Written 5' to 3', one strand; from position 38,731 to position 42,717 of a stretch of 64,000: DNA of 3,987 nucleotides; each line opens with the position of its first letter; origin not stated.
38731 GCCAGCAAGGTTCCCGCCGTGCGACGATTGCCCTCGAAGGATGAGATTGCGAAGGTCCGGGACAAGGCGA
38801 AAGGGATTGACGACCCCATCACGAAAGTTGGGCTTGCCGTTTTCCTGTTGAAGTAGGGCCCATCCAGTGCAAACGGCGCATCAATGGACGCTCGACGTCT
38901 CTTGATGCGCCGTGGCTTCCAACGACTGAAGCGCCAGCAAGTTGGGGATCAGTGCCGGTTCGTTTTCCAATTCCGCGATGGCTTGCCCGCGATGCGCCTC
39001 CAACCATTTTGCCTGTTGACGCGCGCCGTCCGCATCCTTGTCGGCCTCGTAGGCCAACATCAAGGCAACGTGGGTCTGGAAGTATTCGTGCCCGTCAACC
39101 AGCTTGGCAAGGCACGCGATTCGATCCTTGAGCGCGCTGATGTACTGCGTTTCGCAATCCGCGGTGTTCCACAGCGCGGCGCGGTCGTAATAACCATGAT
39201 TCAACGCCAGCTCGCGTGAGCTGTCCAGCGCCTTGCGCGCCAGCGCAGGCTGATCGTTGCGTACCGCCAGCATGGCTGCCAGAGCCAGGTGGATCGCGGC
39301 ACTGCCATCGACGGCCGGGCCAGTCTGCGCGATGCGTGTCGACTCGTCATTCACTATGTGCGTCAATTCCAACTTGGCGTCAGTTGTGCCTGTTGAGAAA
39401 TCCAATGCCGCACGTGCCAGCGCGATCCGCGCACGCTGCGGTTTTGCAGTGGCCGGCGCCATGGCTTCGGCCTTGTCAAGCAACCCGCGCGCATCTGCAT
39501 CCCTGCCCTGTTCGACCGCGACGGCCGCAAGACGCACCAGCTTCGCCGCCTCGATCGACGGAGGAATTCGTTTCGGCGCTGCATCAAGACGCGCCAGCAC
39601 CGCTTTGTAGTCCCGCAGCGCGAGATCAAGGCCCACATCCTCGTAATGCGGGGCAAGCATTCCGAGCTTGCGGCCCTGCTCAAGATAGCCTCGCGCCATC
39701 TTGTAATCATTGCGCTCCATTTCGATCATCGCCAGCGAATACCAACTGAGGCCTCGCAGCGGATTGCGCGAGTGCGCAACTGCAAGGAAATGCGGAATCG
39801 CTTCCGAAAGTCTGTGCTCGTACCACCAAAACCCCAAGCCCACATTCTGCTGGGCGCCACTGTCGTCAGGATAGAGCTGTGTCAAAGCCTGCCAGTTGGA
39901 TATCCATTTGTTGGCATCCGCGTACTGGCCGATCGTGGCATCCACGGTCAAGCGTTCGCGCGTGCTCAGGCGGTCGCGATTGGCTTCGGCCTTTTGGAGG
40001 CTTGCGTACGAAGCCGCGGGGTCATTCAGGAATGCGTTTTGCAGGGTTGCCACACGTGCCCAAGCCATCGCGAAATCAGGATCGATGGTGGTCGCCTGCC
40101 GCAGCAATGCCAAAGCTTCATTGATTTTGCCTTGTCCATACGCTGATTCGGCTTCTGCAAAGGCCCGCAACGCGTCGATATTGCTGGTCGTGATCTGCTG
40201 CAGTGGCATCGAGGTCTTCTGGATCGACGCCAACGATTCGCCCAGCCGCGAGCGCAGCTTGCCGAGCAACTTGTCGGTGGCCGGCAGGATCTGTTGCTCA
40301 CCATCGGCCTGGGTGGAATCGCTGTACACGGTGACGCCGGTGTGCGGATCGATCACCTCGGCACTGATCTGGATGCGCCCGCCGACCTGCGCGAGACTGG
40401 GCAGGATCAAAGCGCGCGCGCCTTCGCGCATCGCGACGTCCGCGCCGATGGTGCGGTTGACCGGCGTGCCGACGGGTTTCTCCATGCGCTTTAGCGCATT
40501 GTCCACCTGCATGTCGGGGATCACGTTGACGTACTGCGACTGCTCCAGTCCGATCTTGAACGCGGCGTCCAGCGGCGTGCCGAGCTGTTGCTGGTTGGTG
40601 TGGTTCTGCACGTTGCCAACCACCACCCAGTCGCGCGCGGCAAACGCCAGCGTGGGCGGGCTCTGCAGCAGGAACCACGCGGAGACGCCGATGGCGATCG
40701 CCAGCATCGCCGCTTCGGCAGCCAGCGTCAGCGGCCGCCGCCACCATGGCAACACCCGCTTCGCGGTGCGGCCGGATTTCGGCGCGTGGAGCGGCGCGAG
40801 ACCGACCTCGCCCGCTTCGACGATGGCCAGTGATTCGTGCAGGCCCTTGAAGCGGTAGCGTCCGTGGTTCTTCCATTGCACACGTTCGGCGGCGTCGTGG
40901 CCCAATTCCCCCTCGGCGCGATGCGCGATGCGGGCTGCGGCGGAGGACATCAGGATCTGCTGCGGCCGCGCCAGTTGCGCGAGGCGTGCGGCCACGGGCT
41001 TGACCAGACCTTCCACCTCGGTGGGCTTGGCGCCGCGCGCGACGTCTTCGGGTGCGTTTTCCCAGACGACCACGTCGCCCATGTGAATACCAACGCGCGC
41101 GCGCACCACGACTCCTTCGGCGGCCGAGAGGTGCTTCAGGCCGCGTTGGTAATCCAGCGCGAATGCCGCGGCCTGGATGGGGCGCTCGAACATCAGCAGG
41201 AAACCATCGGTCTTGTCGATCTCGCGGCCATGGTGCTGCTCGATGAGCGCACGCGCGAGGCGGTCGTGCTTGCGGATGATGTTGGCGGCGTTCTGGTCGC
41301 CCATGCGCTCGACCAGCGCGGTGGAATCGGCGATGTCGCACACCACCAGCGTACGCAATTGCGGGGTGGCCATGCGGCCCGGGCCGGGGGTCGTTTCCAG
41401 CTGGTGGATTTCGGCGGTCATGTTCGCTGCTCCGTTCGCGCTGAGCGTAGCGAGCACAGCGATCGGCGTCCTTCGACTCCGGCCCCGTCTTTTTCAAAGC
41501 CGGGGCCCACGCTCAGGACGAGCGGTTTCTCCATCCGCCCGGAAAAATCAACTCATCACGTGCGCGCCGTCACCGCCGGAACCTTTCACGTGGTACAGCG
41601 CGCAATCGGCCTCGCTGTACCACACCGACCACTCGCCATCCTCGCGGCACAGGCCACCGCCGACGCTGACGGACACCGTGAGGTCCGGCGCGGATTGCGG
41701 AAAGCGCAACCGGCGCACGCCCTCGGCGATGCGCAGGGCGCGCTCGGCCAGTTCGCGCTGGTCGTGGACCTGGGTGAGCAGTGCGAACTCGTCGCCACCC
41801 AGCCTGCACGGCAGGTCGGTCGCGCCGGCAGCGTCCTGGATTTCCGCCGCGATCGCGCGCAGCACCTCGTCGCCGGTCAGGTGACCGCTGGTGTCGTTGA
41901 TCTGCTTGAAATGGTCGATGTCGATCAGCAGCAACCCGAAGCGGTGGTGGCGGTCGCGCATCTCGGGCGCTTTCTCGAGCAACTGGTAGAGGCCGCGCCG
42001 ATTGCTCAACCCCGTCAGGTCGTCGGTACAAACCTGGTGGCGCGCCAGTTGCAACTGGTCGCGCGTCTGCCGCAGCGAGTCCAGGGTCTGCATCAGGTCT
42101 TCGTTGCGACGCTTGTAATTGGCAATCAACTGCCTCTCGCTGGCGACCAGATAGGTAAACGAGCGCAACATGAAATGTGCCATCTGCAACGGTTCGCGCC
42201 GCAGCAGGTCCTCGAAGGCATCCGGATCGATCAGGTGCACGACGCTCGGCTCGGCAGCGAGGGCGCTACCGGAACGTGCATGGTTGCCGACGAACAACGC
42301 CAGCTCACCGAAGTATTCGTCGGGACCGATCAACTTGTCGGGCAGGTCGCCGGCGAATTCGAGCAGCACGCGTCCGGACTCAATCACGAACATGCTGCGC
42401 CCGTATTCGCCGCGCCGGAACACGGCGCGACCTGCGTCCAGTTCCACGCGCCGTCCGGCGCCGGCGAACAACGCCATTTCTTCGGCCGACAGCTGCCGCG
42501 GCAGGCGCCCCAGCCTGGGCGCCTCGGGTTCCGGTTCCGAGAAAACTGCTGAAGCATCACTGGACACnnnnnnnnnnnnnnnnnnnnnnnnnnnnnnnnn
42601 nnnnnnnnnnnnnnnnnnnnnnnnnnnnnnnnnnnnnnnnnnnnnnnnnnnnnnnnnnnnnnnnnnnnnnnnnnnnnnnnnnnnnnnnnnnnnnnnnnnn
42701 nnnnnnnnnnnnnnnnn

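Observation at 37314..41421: Uncharacterised three-gene RiPP-like module: NHLP/Nif11-like peptide, stand-alone SagB-type dehydrogenase and membrane nucleotidyl-cyclase/TPR protein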

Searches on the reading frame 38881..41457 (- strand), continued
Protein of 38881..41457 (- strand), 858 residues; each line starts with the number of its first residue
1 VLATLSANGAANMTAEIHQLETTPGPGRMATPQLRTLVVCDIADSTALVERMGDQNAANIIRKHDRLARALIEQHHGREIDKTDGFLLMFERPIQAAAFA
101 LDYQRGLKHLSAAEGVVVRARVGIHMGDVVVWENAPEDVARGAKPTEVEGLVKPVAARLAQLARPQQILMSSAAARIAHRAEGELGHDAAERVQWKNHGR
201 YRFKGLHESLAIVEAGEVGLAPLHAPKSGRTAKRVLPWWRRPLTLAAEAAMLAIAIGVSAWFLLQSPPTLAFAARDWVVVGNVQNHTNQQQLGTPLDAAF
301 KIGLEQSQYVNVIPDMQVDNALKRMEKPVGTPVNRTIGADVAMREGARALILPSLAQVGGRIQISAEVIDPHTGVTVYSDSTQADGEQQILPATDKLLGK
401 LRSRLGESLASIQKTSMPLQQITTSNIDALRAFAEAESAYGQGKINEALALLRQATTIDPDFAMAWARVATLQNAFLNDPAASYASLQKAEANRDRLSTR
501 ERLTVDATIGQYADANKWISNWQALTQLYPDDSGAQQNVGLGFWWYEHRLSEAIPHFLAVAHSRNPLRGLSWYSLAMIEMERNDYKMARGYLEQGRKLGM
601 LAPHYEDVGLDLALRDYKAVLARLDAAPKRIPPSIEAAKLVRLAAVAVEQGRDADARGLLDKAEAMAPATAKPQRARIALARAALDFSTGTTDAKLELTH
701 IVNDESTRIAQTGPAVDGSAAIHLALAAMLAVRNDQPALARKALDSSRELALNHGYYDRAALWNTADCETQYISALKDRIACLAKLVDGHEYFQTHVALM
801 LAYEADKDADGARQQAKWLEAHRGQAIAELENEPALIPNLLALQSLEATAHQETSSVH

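Call 85: find_encoding_contigs(protein=P0419, flank=8000, max_places=2)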
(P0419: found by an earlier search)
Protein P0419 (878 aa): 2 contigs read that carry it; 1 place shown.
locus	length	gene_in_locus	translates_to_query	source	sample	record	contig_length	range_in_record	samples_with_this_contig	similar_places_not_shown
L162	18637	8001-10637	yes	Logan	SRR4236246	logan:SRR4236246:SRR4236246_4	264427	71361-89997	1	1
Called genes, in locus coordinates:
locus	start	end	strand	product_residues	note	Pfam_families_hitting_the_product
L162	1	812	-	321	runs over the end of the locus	PF00126:HTH_1, PF03466:LysR_substrate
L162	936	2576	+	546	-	PF20656:MS_N, PF01274:MS_TIM-barrel, PF22484:DUF6986 (weak), PF20659:MS_C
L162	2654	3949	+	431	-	PF00463:ICL, PF13714:PEP_mutase, PF00463:ICL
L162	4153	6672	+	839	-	PF17164:DUF5122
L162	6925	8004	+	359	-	PF00027:cNMP_binding, PF00990:GGDEF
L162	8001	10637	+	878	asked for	PF00515:TPR_1 (faint), PF07719:TPR_2 (faint), PF13181:TPR_8 (faint)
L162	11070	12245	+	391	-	PF00881:Nitroreductase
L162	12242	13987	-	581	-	PF00999:Na_H_Exchanger, PF03471:CorC_HlyC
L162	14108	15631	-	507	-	PF13541:ChlI, PF01078:Mg_chelatase, PF07728:AAA_5, PF00493:MCM (weak), PF13335:Mg_chelatase_C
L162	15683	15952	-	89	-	PF04380:BMFP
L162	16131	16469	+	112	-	PF00543:P-II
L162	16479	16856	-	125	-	PF01638:HxlR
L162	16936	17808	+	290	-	PF05368:NmrA, PF13460:NAD_binding_10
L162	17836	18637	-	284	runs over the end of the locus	PF17284:Spermine_synt_N, PF01564:Spermine_synth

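Call 88: search_protein_families(library=ncbifam, proteins=[L162:11070-12245:+, L162:6925-8004:+, L162:4153-6672:+], max_evalue=0.01)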
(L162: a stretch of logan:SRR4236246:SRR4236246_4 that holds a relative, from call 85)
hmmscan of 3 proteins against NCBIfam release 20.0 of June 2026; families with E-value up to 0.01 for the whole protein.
L162:11070-12245:+ (391 aa): 2 families
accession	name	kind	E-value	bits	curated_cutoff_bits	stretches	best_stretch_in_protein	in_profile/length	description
TIGR04511.1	SagB_rel_DH_2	exception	3.7e-161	536.4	240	1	3-381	1-380/380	putative peptide maturation dehydrogenase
TIGR03605.1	antibiot_sagB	domain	1.1e-32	112.9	78.4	1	196-368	2-172/173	SagB family peptide dehydrogenase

L162:6925-8004:+ (359 aa): 24 families
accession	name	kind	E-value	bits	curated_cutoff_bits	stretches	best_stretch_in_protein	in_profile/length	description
NF007423.1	PRK09966.1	equivalog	9.7e-35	120.2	325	1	157-329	211-390/390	diguanylate cyclase DgcN/YfiN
TIGR00254.1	GGDEF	domain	9.1e-30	103.6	37.4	1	179-339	3-167/168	diguanylate cyclase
NF038266.1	diguan_SiaD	equivalog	2.9e-25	89.1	290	1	167-334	83-250/252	biofilm regulation diguanylate cyclase SiaD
NF007380.0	PRK09894.1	equivalog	3.1e-25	89.1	256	1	159-335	105-283/296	diguanylate cyclase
NF007474.0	PRK10060.1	equivalog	1.4e-23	83.1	782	1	168-340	227-396/663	cyclic di-GMP phosphodiesterase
NF051473.1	DigCycDgcsShew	equivalog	1.5e-21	77.1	400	1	183-338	137-290/291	diguanylate cyclase DgcS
NF045675.1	PhdiestaseDibA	equivalog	2.3e-21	75.8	980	1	178-337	200-362/623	phosphodiesterase DibA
NF007135.0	PRK09581.1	equivalog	1.3e-20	73.6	474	1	165-334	279-450/457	PleD family two-component system response regulator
NF007599.0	PRK10245.1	equivalog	1.6e-20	72.9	402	1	174-340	203-371/371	diguanylate cyclase AdrA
NF041606.1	dguan_cyc_DgcA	equivalog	1.6e-19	70.1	370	1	179-338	176-338/340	diguanylate cyclase DgcA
NF040885.1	diguan_DgcJ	equivalog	4.3e-17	62.1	500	1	181-329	338-486/493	diguanylate cyclase DgcJ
NF052458.1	PhdiestGepA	equivalog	3.4e-16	58.6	1200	1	182-329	426-569/840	phosphodiesterase GepA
NF007298.0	PRK09776.1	equivalog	1.4e-15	56.3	1135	1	183-338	686-844/1111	diguanylate cyclase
NF008467.0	PRK11359.1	equivalog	4e-15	54.9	857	1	129-338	328-530/800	oxygen-sensing cyclic-di-GMP phosphodiesterase DosP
NF053781.1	cdiGMPphdstlr2612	equivalog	6.2e-15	53.9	1600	1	159-338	815-1001/1268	Tlr1612 family c-di-GMP phosphodiesterase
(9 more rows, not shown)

L162:4153-6672:+ (839 aa): 3 families
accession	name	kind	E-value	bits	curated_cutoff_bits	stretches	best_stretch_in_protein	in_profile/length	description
TIGR02608.1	delta_60_rpt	domain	8.7e-88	288.1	76.5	7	228-273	7-53/55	delta-60 repeat domain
NF040485.1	ZirU_fam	subfamily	5.2e-06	26.8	100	1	57-131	27-105/210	ZirU family protein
NF058595.1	invert_tail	domain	0.0009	19.6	37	1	6-68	43-104/113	lipo-invert putative C-terminal anchoring domain-containing protein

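Call 89: search_protein_families(library=padloc, proteins=[window:38881-41421:-], max_evalue=0.001)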
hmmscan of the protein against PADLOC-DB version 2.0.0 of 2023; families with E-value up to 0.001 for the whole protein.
window:38881-41421:- (846 aa): 0 families

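Call 103: search_protein_families(library=pfam, proteins=[L073:7100-8410:+, L052:10972-12483:-, L010:661-2292:+, L023:14855-15988:+, L073:5918-6961:-, L062:15028-16086:-, L041:19987-20667:-, L016:6402-7019:+, L007:14119-16416:-, L041:20381-21520:+], max_evalue=0.00001)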
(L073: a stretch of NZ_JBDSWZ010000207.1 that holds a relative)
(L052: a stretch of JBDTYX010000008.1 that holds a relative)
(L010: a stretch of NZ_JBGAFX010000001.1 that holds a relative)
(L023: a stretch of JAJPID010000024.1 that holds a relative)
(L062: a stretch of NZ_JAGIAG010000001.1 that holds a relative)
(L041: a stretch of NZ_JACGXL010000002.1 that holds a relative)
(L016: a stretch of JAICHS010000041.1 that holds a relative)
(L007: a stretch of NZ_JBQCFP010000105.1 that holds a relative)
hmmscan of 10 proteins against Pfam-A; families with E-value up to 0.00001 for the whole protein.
L073:7100-8410:+ (436 aa): 2 families
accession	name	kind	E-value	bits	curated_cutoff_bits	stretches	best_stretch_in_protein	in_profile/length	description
PF00463.27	ICL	-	1.3e-108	364.3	26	2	15-251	6-254/526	Isocitrate lyase family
PF13714.12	PEP_mutase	-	2.4e-15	57.2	31.5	1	81-284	26-177/240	Phosphoenolpyruvate phosphomutase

L052:10972-12483:- (503 aa): 5 families
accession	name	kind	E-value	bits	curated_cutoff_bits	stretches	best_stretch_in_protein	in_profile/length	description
PF01078.27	Mg_chelatase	-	1.3e-98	328.9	20.3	1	192-396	1-205/207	Magnesium chelatase, subunit ChlI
PF13541.12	ChlI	-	2.8e-43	147.1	27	1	21-142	1-121/121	Subunit ChlI of Mg-chelatase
PF13335.12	Mg_chelatase_C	-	2.5e-30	105.4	26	1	406-497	2-94/94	Magnesium chelatase, subunit ChlI C-terminal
PF07728.20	AAA_5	-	2.7e-10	40.9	22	1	215-351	1-125/139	AAA domain (dynein-related subfamily)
PF00493.29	MCM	-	2.6e-08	33.7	23.3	0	290-355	114-179/224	MCM P-loop domain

L010:661-2292:+ (543 aa): 4 families
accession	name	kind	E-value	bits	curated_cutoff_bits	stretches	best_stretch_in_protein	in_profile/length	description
PF01274.28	MS_TIM-barrel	-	5.2e-107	356.9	26.4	1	172-415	1-246/248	Malate synthase, TIM barrel domain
PF20659.2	MS_C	-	2.6e-30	105.7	23.1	1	422-540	2-116/118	Malate synthase, C-terminal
PF20656.2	MS_N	-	2.2e-15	56.3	23.5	1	27-80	9-62/64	Malate synthase, N-terminal domain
PF22484.2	DUF6986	-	4.5e-06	26.2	27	1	221-290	167-242/408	Domain of unknown function (DUF6986)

L023:14855-15988:+ (377 aa): 0 families

L073:5918-6961:- (347 aa): 2 families
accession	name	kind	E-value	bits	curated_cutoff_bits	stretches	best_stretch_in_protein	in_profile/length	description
PF03466.25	LysR_substrate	-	1.3e-44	152.5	28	1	129-330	3-205/209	LysR substrate binding domain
PF00126.33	HTH_1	-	9.9e-20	70.7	26.6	1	43-102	1-60/60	Bacterial regulatory helix-turn-helix protein, lysR family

L062:15028-16086:- (352 aa): 2 families
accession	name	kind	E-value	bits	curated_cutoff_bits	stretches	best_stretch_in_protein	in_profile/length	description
PF13478.12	XdhC_C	-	9.1e-22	78.3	29.7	1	201-342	1-125/125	XdhC Rossmann domain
PF02625.21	XdhC_CoxI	-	1.4e-16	60.6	24.3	1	30-91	2-63/68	XdhC and CoxI family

L041:19987-20667:- (226 aa): 1 family
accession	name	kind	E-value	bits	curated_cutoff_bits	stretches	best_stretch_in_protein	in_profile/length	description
PF12804.13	NTP_transf_3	-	1.2e-31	110.5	27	1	40-201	1-158/160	MobA-like NTP transferase domain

L016:6402-7019:+ (205 aa): 1 family
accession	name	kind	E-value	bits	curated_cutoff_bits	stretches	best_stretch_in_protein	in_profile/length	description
PF01553.26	Acyltransferase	-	2.4e-17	63.4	23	1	55-163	15-129/132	Acyltransferase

L007:14119-16416:- (765 aa): 2 families
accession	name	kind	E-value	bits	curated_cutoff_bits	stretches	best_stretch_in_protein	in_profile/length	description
PF20256.3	MoCoBD_2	-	2.1e-38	132.9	27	2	90-243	41-185/283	Molybdopterin cofactor-binding domain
PF02738.23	MoCoBD_1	-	5.7e-33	114.5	27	1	362-596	14-241/244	Molybdopterin cofactor-binding domain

L041:20381-21520:+ (379 aa): 0 families

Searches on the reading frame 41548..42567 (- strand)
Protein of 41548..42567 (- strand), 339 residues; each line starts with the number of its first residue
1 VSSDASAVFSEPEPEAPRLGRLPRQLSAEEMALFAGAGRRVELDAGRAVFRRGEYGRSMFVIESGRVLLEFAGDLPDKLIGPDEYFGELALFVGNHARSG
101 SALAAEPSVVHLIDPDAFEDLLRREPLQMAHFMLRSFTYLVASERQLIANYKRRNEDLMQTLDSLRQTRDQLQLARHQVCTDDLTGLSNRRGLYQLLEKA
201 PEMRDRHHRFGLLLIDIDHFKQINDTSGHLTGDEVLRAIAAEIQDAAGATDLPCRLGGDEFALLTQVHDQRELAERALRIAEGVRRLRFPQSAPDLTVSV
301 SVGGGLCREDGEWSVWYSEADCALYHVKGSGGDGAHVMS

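Call 21: search_solved_structures(query=window:41548-42549:-, max_evalue=1e-15, show_alignments=1)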
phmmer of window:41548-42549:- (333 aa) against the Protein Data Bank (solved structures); distinct sequences matched with E-value up to 1e-15: 37.
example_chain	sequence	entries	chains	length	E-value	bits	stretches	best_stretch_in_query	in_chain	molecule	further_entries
5h5o_A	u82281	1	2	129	1.2e-25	93.7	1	19-142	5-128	Diguanylate cyclase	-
9t28_A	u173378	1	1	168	1.1e-22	84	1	175-327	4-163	diguanylate cyclase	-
3i5c_A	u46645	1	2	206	1.5e-22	83.5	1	162-328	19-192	Fusion of General control protein GCN4 and WSPR response regulator protein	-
3bre_A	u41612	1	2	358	2.1e-22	83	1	147-328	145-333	Probable two-component response regulator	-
4zmm_A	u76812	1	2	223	4.2e-22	82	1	158-326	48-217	diguanylate cyclase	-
4wxo_A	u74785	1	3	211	9.1e-22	80.9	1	156-326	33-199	Uncharacterized protein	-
3i5b_A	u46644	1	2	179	1.1e-21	80.6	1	175-328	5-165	WspR response regulator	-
4zmu_A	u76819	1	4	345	1.5e-21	80.2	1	158-326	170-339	diguanylate cyclase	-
4wxw_A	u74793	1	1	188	1.6e-21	80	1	171-326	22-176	Uncharacterized protein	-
3ign_A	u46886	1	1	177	2.1e-21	79.7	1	168-327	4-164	Diguanylate cyclase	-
6et7_A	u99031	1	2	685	4.9e-21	78.5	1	161-326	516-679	Diguanylate cyclase (GGDEF) domain-containing protein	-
7e6g_A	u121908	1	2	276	5.6e-21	78.3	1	144-327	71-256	Putative GGDEF domain protein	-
5llw_B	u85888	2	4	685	8.8e-21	77.6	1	163-326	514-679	Diguanylate cyclase (GGDEF) domain-containing protein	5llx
4rnh_A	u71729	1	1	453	2e-20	76.5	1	170-326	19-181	Motility regulator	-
4rnf_A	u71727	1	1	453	2.1e-20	76.4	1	170-326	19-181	Motility regulator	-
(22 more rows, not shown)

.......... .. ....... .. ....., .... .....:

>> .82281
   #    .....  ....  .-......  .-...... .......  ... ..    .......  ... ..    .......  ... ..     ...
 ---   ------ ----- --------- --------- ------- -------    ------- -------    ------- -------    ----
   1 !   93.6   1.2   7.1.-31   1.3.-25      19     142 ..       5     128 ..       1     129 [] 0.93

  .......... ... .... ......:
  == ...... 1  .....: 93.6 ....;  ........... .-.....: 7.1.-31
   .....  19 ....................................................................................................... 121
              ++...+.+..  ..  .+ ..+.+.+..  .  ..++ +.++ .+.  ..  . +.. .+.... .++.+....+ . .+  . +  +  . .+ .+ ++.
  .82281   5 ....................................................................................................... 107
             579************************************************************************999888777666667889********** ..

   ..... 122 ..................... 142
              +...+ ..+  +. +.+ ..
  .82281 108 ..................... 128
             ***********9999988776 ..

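Call 84: search_protein_families(library=ncbifam, proteins=[window:41548-42567:-], max_evalue=0.001)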
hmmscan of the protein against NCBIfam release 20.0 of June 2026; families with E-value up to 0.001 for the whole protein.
window:41548-42567:- (339 aa): 20 families
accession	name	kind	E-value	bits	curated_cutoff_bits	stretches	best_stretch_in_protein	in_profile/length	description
NF007423.1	PRK09966.1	equivalog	8.3e-38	130.3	325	1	148-328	204-390/390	diguanylate cyclase DgcN/YfiN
TIGR00254.1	GGDEF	domain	2.2e-36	125.1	37.4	1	177-335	3-164/168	diguanylate cyclase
NF038266.1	diguan_SiaD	equivalog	1.1e-33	116.7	290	1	154-333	68-250/252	biofilm regulation diguanylate cyclase SiaD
NF007380.0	PRK09894.1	equivalog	1.5e-32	113.1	256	1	130-333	82-282/296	diguanylate cyclase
NF007135.0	PRK09581.1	equivalog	2.8e-28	99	474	1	168-332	281-449/457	PleD family two-component system response regulator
NF007599.0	PRK10245.1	equivalog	2.3e-26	92.2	402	1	179-335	210-367/371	diguanylate cyclase AdrA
NF051473.1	DigCycDgcsShew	equivalog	9.9e-26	90.8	400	1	174-332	130-285/291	diguanylate cyclase DgcS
NF007474.0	PRK10060.1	equivalog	5.2e-24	84.4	782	1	173-333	231-390/663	cyclic di-GMP phosphodiesterase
NF045675.1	PhdiestaseDibA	equivalog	9.4e-24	83.7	980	1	164-334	191-360/623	phosphodiesterase DibA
NF041606.1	dguan_cyc_DgcA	equivalog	5e-22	78.3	370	1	177-332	176-333/340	diguanylate cyclase DgcA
NF007298.0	PRK09776.1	equivalog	7.5e-22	77.1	1135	1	173-332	679-839/1111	diguanylate cyclase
NF040885.1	diguan_DgcJ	equivalog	2.3e-21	76.1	500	1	137-328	302-486/493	diguanylate cyclase DgcJ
NF047654.1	DiguCycDgcRLepto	equivalog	6.2e-19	68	500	1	165-331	120-289/295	diguanylate cyclase DgcR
NF053781.1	cdiGMPphdstlr2612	equivalog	8.5e-19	66.7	1600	1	167-330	829-994/1268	Tlr1612 family c-di-GMP phosphodiesterase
NF011955.1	PRK15426.1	equivalog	2.3e-18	65.7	408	1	176-331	395-554/564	cellulose biosynthesis regulator diguanylate cyclase DgcQ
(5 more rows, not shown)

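Call 89: search_protein_families(library=padloc, proteins=[window:41548-42567:-], max_evalue=0.001)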
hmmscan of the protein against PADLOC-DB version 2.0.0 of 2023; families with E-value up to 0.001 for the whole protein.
window:41548-42567:- (339 aa): 3 families
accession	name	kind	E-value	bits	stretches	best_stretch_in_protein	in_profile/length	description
PDLC00731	Effector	-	1.2e-06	25.7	1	34-127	36-128/306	TIR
PDLC02371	PycTIR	-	4.1e-06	24.4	1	34-126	33-124/288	-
PDLC00732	Effector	-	0.00075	16.5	0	34-126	32-123/301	TIR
